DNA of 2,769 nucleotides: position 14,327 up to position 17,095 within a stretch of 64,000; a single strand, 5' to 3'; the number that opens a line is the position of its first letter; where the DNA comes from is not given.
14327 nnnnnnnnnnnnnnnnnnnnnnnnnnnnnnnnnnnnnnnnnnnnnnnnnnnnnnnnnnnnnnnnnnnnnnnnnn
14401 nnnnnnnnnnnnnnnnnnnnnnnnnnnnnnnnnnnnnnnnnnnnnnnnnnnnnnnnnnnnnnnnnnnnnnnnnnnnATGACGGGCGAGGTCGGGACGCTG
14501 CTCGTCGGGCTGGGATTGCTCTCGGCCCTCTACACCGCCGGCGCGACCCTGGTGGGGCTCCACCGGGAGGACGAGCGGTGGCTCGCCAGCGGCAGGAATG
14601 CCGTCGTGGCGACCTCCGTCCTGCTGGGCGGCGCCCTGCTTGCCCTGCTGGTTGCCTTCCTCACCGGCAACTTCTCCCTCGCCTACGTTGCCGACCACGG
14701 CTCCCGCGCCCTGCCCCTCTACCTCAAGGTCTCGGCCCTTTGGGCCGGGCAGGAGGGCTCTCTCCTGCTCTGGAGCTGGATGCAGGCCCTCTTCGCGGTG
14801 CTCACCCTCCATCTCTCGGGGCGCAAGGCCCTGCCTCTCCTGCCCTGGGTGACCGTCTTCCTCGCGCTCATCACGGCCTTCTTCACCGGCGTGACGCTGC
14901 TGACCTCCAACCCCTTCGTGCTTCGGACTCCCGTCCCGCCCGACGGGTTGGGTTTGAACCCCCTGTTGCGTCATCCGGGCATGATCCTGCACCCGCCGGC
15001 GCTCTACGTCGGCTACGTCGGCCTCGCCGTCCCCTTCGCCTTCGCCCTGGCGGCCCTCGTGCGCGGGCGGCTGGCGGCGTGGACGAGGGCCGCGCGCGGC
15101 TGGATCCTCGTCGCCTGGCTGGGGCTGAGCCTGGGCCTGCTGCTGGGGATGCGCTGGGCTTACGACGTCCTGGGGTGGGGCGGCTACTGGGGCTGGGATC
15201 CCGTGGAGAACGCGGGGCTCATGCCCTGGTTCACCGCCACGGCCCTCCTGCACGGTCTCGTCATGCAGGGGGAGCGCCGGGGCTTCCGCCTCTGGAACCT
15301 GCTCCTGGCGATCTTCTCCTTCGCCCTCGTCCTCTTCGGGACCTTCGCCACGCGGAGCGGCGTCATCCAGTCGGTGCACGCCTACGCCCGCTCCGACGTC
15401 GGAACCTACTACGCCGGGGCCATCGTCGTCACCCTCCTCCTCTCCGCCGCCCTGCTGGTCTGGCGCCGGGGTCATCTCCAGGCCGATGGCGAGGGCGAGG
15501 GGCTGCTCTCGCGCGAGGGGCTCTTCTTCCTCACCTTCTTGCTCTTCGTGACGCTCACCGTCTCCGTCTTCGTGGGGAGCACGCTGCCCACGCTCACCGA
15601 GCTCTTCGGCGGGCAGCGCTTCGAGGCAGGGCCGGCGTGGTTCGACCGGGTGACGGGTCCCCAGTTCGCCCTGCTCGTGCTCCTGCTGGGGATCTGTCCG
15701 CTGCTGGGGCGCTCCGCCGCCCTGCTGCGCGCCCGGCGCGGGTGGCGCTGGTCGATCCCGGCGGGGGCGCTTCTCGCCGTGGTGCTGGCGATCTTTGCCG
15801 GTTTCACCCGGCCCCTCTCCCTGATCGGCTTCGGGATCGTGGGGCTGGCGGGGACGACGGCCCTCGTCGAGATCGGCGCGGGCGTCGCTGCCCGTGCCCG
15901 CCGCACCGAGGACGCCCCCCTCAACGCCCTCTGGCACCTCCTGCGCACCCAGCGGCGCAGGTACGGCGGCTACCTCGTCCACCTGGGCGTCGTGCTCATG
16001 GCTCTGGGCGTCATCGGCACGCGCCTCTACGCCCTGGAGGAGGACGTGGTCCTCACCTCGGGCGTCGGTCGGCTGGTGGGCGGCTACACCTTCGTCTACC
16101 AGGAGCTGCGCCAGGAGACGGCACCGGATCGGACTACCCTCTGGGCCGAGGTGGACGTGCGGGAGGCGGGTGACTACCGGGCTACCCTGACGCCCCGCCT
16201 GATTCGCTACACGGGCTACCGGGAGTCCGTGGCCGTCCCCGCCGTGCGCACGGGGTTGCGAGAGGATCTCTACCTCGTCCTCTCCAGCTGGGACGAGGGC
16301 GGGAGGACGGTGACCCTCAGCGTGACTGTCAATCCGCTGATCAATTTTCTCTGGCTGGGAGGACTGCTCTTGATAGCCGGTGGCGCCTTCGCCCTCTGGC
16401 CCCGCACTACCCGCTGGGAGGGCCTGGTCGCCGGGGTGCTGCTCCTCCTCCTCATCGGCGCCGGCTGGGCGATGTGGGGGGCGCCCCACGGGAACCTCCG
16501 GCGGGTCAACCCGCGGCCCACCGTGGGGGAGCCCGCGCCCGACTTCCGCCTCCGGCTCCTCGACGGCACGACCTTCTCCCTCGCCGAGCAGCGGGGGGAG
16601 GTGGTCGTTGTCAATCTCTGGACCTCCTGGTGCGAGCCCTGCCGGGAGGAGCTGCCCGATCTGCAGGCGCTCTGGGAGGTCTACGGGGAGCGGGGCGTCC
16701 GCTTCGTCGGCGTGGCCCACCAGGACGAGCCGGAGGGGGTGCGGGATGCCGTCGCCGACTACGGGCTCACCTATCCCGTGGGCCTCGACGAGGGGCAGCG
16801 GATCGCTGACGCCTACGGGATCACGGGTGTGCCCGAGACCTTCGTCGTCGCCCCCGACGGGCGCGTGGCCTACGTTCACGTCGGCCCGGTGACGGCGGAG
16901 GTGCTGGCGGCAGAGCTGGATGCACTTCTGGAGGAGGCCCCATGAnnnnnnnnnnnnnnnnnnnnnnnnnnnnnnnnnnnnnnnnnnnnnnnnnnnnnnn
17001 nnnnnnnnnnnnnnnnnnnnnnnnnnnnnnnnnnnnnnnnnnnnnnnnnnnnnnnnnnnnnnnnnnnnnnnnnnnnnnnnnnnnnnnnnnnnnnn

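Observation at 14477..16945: CcmF heme lyase fused in-frame to a TlpA/CcmG-like thioredoxin domain (WCEPC)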

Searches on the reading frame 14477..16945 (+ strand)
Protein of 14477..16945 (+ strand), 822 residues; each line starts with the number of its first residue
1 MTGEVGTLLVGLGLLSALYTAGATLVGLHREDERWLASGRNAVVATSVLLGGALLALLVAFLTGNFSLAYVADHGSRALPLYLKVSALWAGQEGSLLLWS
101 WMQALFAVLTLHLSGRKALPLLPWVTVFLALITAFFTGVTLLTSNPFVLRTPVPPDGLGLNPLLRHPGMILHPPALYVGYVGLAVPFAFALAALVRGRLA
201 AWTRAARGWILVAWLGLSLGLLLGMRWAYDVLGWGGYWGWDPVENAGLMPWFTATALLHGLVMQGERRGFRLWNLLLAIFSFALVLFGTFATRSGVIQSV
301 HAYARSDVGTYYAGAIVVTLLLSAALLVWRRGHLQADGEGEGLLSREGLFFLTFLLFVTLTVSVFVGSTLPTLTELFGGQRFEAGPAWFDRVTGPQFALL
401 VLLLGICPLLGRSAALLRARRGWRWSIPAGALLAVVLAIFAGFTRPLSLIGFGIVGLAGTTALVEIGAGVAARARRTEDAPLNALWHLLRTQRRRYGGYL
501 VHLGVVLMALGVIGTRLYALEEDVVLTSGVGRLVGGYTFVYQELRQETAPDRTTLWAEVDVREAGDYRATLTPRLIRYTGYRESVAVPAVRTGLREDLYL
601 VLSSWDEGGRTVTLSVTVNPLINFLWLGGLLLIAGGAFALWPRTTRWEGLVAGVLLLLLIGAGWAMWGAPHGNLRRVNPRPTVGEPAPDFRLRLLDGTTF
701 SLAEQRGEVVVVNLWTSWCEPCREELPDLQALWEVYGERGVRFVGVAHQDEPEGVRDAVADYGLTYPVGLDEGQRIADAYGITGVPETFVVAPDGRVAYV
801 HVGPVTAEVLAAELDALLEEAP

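Call 5: search_protein_families(library=pfam, proteins=[window:14477-16945:+], max_evalue=0.01)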
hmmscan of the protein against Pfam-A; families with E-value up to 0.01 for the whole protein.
window:14477-16945:+ (822 aa): 8 families
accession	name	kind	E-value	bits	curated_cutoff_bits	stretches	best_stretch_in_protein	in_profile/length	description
PF16327.10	CcmF_C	-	6.5e-41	141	28.7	1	320-641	8-321/323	Cytochrome c-type biogenesis protein CcmF C-terminal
PF01578.25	Cytochrom_C_asm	-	1.5e-33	116.7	29.9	1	89-294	1-206/212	Cytochrome C assembly protein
PF08534.16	Redoxin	-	3.9e-29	101.8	26.6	1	683-810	2-140/148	Redoxin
PF00578.27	AhpC-TSA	-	6.6e-28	97.6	26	1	683-799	1-123/124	AhpC/TSA family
PF13905.12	Thioredoxin_8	-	1.6e-10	41.6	27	1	707-797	1-94/94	Thioredoxin-like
PF00085.26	Thioredoxin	-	2.7e-06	27.7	23.5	1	707-753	18-63/103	Thioredoxin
PF13098.12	Thioredoxin_2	-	0.00012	22.8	27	1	703-814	1-104/104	Thioredoxin-like domain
PF05140.19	ResB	-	0.0018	17.6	24.6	0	494-529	150-185/486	ResB-like family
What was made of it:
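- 16523..16936 (+): ResA/CcmG-type thioredoxin domain, residues 683-820. Pfam Redoxin at 3.9e-29 (call 5).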

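Call 6: search_protein_families(library=ncbifam, proteins=[window:14477-16945:+], max_evalue=0.01)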
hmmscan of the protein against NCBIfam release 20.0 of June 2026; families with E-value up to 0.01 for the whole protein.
window:14477-16945:+ (822 aa): 16 families
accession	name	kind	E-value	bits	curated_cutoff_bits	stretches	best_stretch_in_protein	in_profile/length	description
TIGR00353.1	nrfE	subfamily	3.3e-121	406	569.05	1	53-644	1-576/578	heme lyase CcmF/NrfE family subunit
TIGR03145.1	cyt_nit_nrfE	subfamily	2.4e-115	386.7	927.3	1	1-641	1-631/631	heme lyase NrfEFG subunit NrfE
NF007691.0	PRK10369.1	subfamily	1.6e-95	321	394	1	4-642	6-567/573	heme lyase NrfEFG subunit NrfE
NF002854.0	PRK03147.1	subfamily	1.6e-33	116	170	1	653-815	12-170/176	thiol-disulfide oxidoreductase ResA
NF041202.1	StoA_CxxC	exception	3.3e-20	72.6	210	1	689-810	35-157/163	endospore biogenesis thiol-disulfide oxidoreductase StoA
TIGR00385.1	dsbE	subfamily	3.3e-20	72.4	123.15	1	682-818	35-171/173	DsbE family thiol:disulfide interchange protein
NF011941.0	PRK15412.1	equivalog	3.4e-14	52.8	359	1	681-819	39-177/185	thiol:disulfide interchange protein DsbE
NF041054.1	WAxxUGC_long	equivalog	1.4e-12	47.6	300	1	687-795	84-192/354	ResA-like WAxxUGC motif-containing protein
NF047696.1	ThlDiSintTplARhiz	equivalog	4.5e-12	46.2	230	1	688-746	78-136/219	thiol:disulfide interchange protein TlpA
TIGR03144.1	cytochr_II_ccsB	equivalog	3.2e-07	30.3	187.6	1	210-303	164-251/252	c-type cytochrome biogenesis protein CcsB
TIGR01068.1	thioredoxin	equivalog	4e-07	30.2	96.8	1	705-745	12-51/101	thioredoxin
NF038285.1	deiodinase_rel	hypoth_equivalog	1.9e-05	24.3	250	1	677-746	172-242/347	deiodinase family protein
NF047697.1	ThioredTrxAClost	equivalog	0.00016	21.8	140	1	705-746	15-55/105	thioredoxin TrxA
NF040769.1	SelL_rel_redox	subfamily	0.0003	20.5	120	1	686-782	2-100/173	SelL-related redox protein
NF006898.0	PRK09381.1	equivalog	0.00081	19.8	138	0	709-736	23-50/109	thioredoxin TrxA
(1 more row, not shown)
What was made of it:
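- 16523..16936 (+): NCBIfam ResA at 1.6e-33 (call 6).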
